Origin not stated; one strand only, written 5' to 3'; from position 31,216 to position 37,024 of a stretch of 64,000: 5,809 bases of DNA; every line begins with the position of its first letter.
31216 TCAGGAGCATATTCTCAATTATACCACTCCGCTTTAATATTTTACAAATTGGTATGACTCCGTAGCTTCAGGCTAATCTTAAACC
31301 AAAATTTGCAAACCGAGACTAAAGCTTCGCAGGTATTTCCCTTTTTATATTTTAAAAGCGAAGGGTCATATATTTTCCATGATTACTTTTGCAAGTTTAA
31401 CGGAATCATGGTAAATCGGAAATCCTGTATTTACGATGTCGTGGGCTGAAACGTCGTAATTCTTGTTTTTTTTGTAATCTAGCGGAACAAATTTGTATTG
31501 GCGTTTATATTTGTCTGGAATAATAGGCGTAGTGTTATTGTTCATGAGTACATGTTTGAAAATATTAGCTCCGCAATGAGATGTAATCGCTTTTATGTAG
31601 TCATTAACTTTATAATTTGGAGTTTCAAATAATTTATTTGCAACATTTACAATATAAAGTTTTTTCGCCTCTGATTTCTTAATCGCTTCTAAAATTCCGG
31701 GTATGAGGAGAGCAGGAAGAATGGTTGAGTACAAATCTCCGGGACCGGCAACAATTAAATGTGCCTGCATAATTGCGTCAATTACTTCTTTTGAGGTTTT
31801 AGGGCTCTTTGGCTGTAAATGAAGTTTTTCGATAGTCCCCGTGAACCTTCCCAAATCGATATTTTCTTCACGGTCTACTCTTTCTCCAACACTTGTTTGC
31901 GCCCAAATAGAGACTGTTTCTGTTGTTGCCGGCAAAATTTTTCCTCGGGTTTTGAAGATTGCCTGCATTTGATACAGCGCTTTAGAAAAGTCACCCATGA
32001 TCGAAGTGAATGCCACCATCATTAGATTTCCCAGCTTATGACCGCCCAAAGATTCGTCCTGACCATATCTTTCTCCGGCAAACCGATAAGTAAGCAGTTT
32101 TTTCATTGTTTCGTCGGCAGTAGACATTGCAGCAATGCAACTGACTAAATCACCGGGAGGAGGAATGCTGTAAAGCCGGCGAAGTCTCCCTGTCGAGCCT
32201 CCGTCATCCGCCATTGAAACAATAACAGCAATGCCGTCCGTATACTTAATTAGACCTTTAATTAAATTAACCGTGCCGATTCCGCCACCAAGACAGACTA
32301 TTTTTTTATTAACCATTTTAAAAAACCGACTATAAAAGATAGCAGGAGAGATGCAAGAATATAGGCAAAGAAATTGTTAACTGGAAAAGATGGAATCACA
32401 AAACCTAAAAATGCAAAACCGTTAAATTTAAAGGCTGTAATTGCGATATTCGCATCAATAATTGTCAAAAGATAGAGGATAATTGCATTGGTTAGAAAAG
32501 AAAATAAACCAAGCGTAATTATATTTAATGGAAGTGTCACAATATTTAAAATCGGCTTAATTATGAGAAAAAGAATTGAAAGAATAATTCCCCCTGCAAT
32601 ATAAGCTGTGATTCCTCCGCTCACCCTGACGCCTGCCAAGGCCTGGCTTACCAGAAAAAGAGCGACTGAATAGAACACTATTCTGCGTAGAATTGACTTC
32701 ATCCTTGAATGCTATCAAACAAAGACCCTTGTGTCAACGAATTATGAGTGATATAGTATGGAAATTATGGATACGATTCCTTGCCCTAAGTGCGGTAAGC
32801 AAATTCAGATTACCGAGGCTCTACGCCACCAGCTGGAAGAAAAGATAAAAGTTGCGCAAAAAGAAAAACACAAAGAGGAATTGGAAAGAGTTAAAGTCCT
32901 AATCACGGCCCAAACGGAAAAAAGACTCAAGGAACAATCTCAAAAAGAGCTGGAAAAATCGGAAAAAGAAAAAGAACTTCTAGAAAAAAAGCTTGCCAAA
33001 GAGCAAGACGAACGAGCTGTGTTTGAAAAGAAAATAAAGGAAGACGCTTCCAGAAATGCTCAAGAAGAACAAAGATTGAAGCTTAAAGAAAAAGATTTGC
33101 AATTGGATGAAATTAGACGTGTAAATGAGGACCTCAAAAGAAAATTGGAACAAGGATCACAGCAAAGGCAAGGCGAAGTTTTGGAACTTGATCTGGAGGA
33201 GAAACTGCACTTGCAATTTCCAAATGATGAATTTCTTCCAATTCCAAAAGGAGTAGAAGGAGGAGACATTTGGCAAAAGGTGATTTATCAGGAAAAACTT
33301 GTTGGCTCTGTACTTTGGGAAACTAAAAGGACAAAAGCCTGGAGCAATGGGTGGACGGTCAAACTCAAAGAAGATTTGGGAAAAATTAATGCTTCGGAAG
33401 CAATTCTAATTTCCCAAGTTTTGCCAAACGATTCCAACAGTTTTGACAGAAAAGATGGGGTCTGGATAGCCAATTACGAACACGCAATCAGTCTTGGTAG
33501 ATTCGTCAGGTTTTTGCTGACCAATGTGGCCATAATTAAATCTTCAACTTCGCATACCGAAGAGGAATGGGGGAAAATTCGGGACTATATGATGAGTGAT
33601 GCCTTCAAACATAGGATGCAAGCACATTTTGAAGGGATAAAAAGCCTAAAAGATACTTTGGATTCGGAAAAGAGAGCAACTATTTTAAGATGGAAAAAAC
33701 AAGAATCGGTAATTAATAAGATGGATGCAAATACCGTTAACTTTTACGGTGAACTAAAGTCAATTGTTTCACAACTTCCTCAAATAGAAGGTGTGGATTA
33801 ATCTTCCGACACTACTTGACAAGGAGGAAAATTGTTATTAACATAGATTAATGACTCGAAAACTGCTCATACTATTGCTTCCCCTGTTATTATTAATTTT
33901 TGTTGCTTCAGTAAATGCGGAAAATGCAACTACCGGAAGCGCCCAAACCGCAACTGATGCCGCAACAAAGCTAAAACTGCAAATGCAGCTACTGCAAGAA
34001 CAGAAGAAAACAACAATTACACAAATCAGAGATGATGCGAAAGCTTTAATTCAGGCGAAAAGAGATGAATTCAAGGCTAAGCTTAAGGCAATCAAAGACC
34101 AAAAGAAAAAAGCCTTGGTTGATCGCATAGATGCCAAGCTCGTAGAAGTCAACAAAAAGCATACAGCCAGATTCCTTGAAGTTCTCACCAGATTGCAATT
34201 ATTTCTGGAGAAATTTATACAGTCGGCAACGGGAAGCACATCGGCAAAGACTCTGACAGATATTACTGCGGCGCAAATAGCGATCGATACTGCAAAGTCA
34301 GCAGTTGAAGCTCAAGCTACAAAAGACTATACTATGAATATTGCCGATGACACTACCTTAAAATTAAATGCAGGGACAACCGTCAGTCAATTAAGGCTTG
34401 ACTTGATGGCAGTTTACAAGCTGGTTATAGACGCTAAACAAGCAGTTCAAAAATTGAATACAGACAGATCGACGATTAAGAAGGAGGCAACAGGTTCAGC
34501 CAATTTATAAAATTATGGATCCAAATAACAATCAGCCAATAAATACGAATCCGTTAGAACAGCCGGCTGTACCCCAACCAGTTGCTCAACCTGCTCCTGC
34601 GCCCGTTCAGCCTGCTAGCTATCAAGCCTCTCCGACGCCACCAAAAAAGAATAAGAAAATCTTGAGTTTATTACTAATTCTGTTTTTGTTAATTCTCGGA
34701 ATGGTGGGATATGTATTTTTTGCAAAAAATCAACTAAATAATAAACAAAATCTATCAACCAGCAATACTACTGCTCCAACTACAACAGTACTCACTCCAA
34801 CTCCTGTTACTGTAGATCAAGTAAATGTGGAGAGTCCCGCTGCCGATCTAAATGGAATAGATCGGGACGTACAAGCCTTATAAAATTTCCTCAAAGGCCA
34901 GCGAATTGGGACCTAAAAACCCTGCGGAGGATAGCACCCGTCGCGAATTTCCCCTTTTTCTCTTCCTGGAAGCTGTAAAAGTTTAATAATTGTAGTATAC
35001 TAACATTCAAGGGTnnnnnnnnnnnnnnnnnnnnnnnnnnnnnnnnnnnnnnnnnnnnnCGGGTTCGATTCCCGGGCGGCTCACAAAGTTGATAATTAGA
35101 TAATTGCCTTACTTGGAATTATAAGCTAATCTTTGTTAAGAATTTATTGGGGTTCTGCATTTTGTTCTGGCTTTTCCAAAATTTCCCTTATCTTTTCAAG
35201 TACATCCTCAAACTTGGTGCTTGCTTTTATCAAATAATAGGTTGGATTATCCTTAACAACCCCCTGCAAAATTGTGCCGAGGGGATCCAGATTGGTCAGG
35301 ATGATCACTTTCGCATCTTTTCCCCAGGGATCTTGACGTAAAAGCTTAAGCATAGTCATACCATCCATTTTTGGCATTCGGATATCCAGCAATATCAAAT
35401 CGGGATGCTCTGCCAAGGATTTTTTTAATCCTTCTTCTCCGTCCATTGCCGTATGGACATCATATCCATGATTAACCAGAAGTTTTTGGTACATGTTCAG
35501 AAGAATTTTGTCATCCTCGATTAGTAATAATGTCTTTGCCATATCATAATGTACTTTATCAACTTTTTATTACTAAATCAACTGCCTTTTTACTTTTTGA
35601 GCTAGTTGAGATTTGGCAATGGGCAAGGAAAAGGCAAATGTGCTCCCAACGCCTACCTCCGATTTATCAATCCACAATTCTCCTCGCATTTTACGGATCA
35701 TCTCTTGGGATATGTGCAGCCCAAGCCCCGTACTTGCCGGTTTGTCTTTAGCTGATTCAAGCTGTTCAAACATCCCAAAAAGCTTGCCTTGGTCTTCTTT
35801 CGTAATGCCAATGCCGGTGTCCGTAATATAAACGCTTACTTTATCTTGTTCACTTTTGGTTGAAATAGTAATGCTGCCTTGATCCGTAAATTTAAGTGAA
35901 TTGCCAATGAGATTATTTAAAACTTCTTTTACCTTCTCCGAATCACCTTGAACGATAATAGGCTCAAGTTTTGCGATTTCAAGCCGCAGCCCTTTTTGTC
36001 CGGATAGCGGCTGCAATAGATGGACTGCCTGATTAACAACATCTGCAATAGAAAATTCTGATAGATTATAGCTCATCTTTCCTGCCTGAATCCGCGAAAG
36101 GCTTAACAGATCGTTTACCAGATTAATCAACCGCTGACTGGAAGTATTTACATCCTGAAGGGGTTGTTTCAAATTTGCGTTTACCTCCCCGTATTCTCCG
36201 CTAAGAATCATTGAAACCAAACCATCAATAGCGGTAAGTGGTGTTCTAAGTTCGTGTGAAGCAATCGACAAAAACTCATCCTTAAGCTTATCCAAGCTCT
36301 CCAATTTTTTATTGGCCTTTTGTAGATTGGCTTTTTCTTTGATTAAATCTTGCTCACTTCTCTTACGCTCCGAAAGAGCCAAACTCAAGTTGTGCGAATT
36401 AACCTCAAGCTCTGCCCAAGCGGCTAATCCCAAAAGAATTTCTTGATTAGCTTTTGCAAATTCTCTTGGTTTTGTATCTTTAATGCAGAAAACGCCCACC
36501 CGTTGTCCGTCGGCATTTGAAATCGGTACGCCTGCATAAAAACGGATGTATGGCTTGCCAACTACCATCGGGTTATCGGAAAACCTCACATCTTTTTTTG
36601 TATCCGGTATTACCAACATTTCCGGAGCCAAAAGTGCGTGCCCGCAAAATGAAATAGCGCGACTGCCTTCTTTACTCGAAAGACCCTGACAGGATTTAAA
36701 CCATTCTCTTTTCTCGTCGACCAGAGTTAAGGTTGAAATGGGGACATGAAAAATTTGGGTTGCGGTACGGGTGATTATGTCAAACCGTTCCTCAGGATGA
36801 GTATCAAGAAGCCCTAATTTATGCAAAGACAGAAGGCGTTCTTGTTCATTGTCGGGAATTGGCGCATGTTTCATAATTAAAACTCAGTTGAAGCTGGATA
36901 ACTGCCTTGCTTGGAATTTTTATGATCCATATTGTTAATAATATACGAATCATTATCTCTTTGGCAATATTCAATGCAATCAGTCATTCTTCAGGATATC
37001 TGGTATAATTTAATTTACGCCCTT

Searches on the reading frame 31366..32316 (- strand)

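Call 23: search_protein_families(library=pfam, proteins=[window:31366-32316:-], max_evalue=0.00001)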
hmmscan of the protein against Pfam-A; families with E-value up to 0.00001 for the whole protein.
window:31366-32316:- (316 aa): 1 family
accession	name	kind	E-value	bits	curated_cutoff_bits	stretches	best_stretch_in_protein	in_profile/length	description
PF01933.23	CofD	-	3.8e-78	263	30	1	6-286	1-279/290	2-phospho-L-lactate transferase CofD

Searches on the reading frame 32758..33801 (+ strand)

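Call 20: search_protein_families(library=pfam, proteins=[window:32758-33801:+], max_evalue=0.00001)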
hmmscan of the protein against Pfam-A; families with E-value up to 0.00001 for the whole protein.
window:32758-33801:+ (347 aa): 1 family
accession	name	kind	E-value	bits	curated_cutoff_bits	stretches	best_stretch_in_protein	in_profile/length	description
PF09903.14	DUF2130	-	7.1e-44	150.4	26.7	1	106-334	2-241/255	Uncharacterized protein conserved in bacteria (DUF2130)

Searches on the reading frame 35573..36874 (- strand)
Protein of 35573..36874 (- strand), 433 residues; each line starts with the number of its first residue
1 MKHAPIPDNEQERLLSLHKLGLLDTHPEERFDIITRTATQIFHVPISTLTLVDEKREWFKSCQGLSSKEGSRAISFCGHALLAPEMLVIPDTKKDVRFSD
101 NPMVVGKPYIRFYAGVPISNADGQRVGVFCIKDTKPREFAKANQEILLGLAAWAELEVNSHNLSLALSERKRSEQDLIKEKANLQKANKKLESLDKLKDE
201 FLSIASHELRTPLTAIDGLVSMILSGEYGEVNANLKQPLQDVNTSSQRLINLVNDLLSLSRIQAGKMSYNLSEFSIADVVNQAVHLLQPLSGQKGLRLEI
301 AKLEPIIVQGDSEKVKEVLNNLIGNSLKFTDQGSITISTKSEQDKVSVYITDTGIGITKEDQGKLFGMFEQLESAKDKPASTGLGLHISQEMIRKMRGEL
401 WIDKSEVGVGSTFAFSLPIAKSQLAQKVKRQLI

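Call 23: search_protein_families(library=pfam, proteins=[window:35573-36874:-], max_evalue=0.00001)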
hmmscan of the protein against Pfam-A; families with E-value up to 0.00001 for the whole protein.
window:35573-36874:- (433 aa): 4 families
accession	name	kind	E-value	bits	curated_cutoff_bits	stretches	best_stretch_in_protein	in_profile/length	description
PF02518.31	HATPase_c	-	1.1e-24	87.4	26.4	1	310-420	1-110/111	Histidine kinase-, DNA gyrase B-, and HSP90-like ATPase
PF00512.31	HisKA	-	2.3e-17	63.2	26.9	1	198-265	2-66/66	His Kinase A (phospho-acceptor) domain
PF01590.32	GAF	-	2.2e-15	57.8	22.4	1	27-157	2-132/133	GAF domain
PF13185.12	GAF_2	-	1.9e-08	35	28.6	1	26-152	3-129/136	GAF domain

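Call 70: find_homologous_proteins(query=window:35573-36874:-, max_evalue=1e-40)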
Query window:35573-36874:- (433 aa): 2230 proteins with E <= 1e-40 among 8000 candidates; the best 120 are listed.
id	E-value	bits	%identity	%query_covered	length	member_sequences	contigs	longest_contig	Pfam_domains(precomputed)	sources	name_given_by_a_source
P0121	4.6e-279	943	100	100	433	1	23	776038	PF13185.13,PF01590.33,PF02518.32,PF00512.32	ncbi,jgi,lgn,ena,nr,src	ncbi:MAG: hypothetical protein A3B47_02360 [Candidatus Levybacteria bacterium RIFCSPLOWO2_01_FULL_39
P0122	2.6e-276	934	99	100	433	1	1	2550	PF13185.13,PF01590.33,PF02518.32,PF00512.32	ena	-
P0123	7.9e-234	794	83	100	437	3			PF13185.13,PF01590.33,PF02518.32,PF00512.32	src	-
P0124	9.2e-225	764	81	99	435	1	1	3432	PF13185.13,PF01590.33,PF02518.32,PF00512.32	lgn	-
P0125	1.2e-171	589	100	66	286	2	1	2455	PF02518.32,PF00512.32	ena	-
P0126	1.5e-146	507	51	56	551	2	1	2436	PF13426.14,PF01590.33,PF08448.17,PF02518.32,PF00512.32,PF00989.32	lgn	-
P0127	3.1e-130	453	63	54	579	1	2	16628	PF13426.14,PF13185.13,PF01590.33,PF08448.17,PF02518.32,PF00512.32,PF00989.32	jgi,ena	-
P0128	3.3e-130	453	63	54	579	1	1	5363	PF13426.14,PF13185.13,PF01590.33,PF08448.17,PF02518.32,PF00512.32,PF00989.32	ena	-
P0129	1.5e-129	451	62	54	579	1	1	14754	PF13426.14,PF13185.13,PF01590.33,PF08448.17,PF02518.32,PF00512.32,PF00989.32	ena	-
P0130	5.8e-129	449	62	54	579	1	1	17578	PF13426.14,PF13185.13,PF01590.33,PF08448.17,PF02518.32,PF00512.32,PF00989.32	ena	-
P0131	2.1e-128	447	62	54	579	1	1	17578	PF13426.14,PF13185.13,PF01590.33,PF08448.17,PF02518.32,PF00512.32,PF00989.32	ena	-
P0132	3.4e-127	443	62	54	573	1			PF13426.14,PF13185.13,PF01590.33,PF08448.17,PF02518.32,PF00512.32,PF00989.32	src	-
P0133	6.1e-127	442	51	53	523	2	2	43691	PF13426.14,PF13185.13,PF01590.33,PF08448.17,PF02518.32,PF00512.32,PF00989.32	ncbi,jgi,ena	-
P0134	1.2e-123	431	51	98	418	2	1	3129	PF13185.13,PF01590.33,PF02518.32,PF00512.32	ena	-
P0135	3.0e-122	427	62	54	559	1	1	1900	PF13426.14,PF13185.13,PF01590.33,PF08448.17,PF02518.32,PF00512.32,PF00989.32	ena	-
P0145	1.8e-118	414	50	97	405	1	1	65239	PF13185.13,PF01590.33,PF02518.32,PF00512.32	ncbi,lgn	-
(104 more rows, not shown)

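Call 71: find_encoding_contigs(protein=P0124, flank=600, max_places=1)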
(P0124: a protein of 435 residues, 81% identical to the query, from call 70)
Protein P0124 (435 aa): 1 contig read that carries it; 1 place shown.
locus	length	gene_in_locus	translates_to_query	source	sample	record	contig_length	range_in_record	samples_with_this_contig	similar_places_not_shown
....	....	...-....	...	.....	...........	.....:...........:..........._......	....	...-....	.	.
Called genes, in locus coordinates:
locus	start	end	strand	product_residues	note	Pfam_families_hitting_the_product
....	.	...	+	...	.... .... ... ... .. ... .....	-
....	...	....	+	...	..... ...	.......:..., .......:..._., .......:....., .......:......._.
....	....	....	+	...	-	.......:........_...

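Call 72: find_encoding_contigs(protein=P0145, flank=600, max_places=1)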
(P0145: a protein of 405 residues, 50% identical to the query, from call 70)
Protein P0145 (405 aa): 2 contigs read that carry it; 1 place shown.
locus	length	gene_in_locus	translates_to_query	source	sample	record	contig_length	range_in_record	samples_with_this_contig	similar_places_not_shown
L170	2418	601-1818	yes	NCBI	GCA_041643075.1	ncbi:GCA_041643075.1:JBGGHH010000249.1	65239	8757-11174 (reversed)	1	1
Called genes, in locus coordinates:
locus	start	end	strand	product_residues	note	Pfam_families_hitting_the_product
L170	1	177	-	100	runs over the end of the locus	-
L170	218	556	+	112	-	PF02311:AraC_binding (weak), PF07883:Cupin_2, PF05899:Cupin_3 (weak)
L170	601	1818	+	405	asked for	PF01590:GAF, PF13185:GAF_2, PF00512:HisKA, PF02518:HATPase_c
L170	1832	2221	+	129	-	PF00072:Response_reg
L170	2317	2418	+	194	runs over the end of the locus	-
